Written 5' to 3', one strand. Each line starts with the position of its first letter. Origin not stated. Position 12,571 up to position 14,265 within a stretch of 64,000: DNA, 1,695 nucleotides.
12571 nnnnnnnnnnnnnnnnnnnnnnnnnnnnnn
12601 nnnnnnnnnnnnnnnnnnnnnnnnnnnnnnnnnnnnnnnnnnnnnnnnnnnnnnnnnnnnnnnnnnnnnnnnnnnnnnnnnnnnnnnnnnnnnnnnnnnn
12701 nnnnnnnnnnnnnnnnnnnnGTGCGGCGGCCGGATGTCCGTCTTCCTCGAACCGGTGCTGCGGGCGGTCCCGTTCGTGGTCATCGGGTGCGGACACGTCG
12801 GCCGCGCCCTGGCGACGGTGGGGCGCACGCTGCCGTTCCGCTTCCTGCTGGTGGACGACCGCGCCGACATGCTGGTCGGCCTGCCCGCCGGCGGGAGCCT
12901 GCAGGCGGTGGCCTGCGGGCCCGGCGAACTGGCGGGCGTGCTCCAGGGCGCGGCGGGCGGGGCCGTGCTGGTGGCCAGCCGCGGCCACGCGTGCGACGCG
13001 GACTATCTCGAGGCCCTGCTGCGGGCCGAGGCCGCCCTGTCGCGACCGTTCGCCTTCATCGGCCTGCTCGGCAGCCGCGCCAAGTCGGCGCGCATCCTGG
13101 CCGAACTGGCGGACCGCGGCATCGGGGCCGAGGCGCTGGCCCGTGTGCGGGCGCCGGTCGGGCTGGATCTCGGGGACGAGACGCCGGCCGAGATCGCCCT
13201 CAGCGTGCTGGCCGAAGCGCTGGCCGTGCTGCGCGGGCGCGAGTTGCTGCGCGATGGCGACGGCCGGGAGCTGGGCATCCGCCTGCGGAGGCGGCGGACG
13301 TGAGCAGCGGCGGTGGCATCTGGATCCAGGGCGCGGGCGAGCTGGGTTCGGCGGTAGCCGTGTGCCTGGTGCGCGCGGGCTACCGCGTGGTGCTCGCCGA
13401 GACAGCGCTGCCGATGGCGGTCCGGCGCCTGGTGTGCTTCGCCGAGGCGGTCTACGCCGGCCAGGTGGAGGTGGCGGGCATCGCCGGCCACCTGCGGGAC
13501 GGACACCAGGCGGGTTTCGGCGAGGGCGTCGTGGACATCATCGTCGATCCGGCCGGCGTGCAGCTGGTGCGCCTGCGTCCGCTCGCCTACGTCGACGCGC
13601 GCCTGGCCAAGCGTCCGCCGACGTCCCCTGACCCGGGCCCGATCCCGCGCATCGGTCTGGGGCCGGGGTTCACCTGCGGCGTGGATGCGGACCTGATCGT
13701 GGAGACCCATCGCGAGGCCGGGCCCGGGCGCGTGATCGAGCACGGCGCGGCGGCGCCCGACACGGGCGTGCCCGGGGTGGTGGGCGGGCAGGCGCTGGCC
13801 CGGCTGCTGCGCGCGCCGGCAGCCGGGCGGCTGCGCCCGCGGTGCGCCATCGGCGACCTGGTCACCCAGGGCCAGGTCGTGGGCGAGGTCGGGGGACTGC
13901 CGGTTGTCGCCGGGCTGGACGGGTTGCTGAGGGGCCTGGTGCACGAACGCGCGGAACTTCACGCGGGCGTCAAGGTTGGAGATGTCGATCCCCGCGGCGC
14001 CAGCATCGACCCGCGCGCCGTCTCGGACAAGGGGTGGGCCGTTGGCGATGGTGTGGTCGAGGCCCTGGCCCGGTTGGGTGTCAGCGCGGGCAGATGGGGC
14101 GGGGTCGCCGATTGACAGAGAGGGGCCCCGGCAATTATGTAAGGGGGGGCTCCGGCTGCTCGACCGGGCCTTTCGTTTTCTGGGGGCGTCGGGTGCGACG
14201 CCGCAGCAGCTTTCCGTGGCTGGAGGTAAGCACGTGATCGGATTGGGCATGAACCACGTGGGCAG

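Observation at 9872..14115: Complete selenium-dependent molybdenum hydroxylase maturation set (YqeC, YgfJ-like, XdhC, YqeB/EF2563) with no hydroxylase or selD nearby, coupled to a GT1 gene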

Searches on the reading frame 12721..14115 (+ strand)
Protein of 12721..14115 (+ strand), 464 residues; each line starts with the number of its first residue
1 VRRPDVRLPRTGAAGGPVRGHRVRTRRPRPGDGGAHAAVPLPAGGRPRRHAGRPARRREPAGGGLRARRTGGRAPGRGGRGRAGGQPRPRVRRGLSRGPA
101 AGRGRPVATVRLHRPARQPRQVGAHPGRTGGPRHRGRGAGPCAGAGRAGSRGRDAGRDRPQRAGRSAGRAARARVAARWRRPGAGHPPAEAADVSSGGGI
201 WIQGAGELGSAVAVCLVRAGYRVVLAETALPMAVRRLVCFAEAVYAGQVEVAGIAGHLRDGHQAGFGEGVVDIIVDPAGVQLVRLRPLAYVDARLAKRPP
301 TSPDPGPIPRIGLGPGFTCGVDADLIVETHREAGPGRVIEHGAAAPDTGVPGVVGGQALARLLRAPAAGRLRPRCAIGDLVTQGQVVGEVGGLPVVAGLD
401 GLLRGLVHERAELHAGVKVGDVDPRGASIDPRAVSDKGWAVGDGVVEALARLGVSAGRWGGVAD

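Call 3: search_protein_families(library=ncbifam, proteins=[window:12721-14115:+], max_evalue=0.01)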
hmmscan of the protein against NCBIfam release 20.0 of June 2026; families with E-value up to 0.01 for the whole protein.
window:12721-14115:+ (464 aa): 1 family
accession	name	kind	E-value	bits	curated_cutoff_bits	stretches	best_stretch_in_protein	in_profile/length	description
TIGR03309.1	matur_yqeB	equivalog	7.7e-68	228.7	220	1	201-450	2-254/256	selenium-dependent molybdenum cofactor biosynthesis protein YqeB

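Call 4: search_protein_families(library=pfam, proteins=[window:12721-14115:+], max_evalue=0.01)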
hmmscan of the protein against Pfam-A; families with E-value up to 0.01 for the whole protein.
window:12721-14115:+ (464 aa): 0 families
